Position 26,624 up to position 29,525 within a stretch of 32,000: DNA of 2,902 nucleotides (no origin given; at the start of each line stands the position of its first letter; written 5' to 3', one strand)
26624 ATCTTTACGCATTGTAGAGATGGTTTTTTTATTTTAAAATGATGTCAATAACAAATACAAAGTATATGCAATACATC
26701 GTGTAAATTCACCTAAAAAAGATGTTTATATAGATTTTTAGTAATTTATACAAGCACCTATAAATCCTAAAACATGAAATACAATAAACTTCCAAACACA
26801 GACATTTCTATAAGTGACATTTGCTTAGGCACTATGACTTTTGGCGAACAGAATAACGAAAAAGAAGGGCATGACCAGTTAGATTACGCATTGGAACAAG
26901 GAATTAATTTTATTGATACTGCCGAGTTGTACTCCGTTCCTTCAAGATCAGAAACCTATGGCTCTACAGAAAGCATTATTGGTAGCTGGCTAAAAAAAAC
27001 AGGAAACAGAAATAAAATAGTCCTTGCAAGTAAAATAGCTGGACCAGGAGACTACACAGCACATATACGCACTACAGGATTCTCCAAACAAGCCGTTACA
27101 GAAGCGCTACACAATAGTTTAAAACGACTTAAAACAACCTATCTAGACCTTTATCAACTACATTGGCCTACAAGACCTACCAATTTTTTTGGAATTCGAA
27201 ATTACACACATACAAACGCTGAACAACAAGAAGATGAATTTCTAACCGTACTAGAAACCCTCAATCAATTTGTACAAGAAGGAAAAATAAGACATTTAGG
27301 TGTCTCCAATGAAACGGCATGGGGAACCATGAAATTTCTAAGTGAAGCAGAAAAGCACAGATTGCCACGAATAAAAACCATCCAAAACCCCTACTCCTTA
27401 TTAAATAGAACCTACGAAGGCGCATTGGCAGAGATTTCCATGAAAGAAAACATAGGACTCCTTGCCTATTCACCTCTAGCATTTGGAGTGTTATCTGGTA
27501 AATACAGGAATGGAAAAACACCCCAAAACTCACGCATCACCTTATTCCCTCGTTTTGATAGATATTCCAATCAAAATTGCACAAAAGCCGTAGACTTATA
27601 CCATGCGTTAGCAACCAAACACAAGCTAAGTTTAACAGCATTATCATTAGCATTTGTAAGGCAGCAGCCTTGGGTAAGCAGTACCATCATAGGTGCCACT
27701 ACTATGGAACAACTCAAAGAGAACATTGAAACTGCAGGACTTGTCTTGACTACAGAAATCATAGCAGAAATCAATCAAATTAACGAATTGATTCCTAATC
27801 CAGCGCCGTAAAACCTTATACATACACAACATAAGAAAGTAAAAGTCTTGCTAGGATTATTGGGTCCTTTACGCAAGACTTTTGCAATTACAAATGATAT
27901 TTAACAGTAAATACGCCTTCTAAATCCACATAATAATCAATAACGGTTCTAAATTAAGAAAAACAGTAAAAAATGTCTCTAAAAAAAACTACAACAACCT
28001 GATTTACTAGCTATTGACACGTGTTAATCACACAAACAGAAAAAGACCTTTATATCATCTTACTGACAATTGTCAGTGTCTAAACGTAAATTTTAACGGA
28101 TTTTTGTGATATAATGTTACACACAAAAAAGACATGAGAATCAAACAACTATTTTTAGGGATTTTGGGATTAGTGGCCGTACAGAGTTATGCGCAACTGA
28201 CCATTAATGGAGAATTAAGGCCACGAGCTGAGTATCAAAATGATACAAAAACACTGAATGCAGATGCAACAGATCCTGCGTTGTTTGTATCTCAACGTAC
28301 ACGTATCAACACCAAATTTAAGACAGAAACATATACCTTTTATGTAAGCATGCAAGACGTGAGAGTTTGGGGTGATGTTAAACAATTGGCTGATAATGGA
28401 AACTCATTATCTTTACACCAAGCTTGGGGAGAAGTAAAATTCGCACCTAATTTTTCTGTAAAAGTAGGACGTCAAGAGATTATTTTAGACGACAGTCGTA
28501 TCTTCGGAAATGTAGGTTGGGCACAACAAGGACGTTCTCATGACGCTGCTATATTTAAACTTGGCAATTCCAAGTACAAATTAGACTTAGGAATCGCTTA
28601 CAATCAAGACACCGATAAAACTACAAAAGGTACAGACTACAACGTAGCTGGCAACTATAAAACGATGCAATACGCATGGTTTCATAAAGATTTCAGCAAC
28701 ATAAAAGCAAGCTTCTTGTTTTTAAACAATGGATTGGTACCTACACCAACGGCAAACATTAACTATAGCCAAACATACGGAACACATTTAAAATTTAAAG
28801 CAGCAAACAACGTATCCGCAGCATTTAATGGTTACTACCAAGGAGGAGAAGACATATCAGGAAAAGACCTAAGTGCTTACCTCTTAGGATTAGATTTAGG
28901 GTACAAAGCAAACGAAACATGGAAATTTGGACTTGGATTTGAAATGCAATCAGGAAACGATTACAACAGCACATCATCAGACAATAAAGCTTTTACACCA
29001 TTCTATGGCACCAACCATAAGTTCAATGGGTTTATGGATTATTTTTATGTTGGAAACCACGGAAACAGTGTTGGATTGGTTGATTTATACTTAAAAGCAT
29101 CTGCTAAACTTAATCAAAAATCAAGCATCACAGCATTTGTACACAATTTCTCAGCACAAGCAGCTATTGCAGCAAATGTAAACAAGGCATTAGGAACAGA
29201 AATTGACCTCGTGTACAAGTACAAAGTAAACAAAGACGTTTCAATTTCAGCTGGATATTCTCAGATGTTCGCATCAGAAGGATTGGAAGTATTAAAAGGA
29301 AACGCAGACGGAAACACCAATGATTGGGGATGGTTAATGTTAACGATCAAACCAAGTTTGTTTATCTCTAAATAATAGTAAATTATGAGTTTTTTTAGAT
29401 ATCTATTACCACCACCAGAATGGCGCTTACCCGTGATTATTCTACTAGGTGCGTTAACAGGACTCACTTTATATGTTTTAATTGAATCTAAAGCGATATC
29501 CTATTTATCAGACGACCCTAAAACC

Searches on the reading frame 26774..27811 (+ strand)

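Call 64: search_protein_families(library=pfam, max_evalue=0.0001, proteins=[window:26774-27811:+])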
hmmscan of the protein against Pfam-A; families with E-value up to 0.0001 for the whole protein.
window:26774-27811:+ (345 aa): 1 family
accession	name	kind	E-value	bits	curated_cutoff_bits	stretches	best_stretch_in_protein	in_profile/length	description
PF00248.27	Aldo_ket_red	-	7.4e-66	222.6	24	1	16-338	2-291/291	Aldo/keto reductase family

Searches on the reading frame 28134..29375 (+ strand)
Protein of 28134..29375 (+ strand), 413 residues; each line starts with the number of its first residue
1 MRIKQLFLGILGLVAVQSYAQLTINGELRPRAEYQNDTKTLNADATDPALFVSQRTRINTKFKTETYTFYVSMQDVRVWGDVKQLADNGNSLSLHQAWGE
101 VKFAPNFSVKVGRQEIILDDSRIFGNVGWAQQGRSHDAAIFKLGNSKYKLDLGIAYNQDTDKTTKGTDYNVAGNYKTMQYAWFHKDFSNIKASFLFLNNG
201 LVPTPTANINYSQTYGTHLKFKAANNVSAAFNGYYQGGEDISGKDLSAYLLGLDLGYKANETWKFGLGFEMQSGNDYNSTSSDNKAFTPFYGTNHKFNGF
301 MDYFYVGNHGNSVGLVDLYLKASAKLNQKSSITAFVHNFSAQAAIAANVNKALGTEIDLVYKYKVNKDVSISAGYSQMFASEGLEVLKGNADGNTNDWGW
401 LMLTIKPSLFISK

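Call 64: search_protein_families(library=pfam, max_evalue=0.0001, proteins=[window:28134-29375:+])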
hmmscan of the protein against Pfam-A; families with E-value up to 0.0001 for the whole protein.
window:28134-29375:+ (413 aa): 1 family
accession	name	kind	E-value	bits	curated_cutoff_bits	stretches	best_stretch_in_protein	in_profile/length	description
PF13372.12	Alginate_exp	-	6.2e-13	48.7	25.2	1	21-380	2-377/395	Alginate export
